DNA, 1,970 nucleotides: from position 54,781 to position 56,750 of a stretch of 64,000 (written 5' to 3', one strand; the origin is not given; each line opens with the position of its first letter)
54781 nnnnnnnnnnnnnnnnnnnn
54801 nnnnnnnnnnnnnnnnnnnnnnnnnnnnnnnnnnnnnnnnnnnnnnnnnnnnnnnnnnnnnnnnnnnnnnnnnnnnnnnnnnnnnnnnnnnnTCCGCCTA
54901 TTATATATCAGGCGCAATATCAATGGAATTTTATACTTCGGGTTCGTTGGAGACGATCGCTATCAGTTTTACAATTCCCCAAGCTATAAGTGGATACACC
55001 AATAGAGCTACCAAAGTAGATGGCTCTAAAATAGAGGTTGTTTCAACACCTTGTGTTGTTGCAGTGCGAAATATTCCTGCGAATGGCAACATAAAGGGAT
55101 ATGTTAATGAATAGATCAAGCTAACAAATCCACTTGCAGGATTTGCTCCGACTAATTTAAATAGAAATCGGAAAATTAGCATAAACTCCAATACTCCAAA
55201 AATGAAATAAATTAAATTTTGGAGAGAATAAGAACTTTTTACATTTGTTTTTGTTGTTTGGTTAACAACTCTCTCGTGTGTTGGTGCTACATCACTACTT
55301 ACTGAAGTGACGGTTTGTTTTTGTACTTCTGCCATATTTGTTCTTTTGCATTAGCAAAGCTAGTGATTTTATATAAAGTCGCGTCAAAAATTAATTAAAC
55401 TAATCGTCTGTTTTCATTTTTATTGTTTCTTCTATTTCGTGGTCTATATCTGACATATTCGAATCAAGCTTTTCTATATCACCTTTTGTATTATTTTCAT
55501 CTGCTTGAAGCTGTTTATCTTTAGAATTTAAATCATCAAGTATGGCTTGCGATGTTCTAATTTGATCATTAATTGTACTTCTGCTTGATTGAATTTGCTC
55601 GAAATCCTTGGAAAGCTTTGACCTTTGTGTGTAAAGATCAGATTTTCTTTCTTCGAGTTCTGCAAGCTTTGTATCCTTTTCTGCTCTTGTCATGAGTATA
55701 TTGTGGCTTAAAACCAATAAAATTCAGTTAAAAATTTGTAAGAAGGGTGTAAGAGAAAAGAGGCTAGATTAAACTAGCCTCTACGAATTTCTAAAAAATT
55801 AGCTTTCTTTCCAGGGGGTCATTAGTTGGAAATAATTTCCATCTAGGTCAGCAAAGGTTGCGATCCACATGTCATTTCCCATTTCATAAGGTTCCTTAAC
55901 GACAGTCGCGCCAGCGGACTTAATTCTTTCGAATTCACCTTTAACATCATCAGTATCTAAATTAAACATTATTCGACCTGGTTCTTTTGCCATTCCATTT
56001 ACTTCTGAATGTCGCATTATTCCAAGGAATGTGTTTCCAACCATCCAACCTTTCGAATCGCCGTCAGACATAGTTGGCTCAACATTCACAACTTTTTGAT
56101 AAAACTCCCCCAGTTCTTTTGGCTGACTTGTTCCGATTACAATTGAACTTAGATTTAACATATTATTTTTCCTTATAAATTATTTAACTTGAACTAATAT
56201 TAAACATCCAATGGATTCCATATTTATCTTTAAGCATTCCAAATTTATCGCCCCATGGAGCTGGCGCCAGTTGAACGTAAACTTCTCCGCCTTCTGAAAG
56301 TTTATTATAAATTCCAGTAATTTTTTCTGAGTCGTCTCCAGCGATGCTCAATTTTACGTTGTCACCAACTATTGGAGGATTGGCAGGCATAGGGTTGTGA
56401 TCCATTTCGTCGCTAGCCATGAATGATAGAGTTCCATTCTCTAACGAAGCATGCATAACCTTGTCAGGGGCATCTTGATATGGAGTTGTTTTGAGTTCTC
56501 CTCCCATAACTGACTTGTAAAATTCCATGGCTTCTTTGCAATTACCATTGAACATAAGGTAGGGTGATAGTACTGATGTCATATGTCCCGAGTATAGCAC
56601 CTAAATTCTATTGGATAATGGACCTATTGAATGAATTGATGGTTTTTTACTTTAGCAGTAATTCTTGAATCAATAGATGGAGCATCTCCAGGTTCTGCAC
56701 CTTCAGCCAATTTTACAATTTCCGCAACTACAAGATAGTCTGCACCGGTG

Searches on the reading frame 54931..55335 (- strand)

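Call 103: search_protein_families(library=pfam, proteins=[window:54931-55335:-], max_evalue=0.00001)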
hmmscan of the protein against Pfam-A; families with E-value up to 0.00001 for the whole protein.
window:54931-55335:- (134 aa): 1 family
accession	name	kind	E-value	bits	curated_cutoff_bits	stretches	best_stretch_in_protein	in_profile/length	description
PF02325.22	YGGT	-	6.8e-06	26.8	27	0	43-117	1-66/70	YGGT family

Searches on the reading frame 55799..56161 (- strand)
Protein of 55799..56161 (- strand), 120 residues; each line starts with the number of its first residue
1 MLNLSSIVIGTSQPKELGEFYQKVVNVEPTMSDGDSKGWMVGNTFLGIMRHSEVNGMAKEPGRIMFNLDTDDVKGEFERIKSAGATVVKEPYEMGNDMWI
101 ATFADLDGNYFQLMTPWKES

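Call 103: search_protein_families(library=pfam, proteins=[window:55799-56161:-], max_evalue=0.00001)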
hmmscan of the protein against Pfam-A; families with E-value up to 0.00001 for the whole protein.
window:55799-56161:- (120 aa): 2 families
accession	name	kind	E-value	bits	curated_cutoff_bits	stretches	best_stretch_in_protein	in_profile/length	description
PF18029.7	Glyoxalase_6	-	4.7e-11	43.7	23.6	1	6-113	1-105/106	Glyoxalase-like domain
PF00903.31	Glyoxalase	-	1.6e-07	32.2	20.6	1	6-113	4-121/121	Glyoxalase/Bleomycin resistance protein/Dioxygenase superfamily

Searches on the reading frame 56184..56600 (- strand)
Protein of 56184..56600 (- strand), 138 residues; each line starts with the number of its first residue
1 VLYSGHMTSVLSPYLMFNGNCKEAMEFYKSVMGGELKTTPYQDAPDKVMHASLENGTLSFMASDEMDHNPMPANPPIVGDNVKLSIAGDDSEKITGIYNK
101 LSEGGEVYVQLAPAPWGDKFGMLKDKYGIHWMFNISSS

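Call 103: search_protein_families(library=pfam, proteins=[window:56184-56600:-], max_evalue=0.00001)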
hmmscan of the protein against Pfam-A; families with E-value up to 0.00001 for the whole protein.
window:56184-56600:- (138 aa): 2 families
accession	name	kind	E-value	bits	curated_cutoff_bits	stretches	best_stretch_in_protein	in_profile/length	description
PF06983.19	3-dmu-9_3-mt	-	3.8e-10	40.7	24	1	12-131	4-113/116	3-demethylubiquinone-9 3-methyltransferase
PF00903.31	Glyoxalase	-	7.2e-10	39.7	20.6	1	14-133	5-121/121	Glyoxalase/Bleomycin resistance protein/Dioxygenase superfamily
